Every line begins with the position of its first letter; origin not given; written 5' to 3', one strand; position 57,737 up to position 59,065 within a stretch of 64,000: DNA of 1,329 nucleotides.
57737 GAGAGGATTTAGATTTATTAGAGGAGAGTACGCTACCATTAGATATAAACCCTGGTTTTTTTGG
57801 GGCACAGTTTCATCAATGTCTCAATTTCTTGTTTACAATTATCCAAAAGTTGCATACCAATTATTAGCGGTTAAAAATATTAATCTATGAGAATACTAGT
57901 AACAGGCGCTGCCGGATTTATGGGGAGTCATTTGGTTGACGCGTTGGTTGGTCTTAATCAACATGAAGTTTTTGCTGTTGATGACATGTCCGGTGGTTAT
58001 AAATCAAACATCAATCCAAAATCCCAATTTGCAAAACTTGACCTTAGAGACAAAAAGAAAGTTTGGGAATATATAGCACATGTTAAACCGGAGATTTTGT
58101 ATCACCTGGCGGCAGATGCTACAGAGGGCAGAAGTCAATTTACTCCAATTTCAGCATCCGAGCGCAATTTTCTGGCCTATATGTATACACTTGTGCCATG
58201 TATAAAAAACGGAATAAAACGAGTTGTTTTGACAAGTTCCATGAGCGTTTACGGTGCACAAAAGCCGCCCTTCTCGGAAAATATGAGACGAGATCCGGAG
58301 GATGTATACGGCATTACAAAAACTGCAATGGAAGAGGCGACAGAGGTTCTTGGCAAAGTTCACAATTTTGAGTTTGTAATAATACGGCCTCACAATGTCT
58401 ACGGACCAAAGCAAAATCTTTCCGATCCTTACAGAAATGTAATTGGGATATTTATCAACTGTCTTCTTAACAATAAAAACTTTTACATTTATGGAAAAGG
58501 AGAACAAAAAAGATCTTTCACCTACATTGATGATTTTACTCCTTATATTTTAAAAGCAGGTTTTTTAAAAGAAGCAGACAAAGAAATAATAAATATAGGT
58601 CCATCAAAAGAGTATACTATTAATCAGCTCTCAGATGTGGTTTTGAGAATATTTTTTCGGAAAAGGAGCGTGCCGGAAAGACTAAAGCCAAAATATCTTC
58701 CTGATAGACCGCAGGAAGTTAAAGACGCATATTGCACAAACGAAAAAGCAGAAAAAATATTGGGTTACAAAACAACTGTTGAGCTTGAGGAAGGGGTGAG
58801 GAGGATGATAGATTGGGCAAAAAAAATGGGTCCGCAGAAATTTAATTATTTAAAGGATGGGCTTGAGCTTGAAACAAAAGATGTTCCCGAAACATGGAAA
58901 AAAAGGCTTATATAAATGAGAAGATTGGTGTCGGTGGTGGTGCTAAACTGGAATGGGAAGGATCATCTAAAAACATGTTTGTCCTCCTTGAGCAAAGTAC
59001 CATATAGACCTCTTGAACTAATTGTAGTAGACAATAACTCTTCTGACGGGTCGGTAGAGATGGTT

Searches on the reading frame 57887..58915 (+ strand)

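Call 58: search_protein_families(library=pfam, proteins=[window:57887-58915:+], max_evalue=0.00001)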
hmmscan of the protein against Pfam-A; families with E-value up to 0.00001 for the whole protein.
window:57887-58915:+ (342 aa): 7 families
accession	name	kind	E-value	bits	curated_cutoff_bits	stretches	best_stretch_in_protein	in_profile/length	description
PF01370.27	Epimerase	-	2.3e-46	158.6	20.9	1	3-238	1-240/240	NAD dependent epimerase/dehydratase family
PF16363.11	GDP_Man_Dehyd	-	5e-40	138.4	27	1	4-307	1-332/332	GDP-mannose 4,6 dehydratase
PF01073.25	3Beta_HSD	-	1.4e-15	57.5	22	1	4-217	1-221/280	3-beta hydroxysteroid dehydrogenase/isomerase family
PF04321.23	RmlD_sub_bind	-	5.5e-15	55.6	27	1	1-201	1-175/287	RmlD substrate binding domain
PF02719.21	Polysacc_synt_2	-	6.2e-10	39.2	20.2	1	3-175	1-175/293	Polysaccharide biosynthesis protein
PF13460.12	NAD_binding_10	-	3.5e-08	34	27.2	1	7-171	1-146/184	NAD(P)H-binding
PF07993.18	NAD_binding_4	-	1e-06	28.5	20.1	0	131-192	167-229/258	Male sterility protein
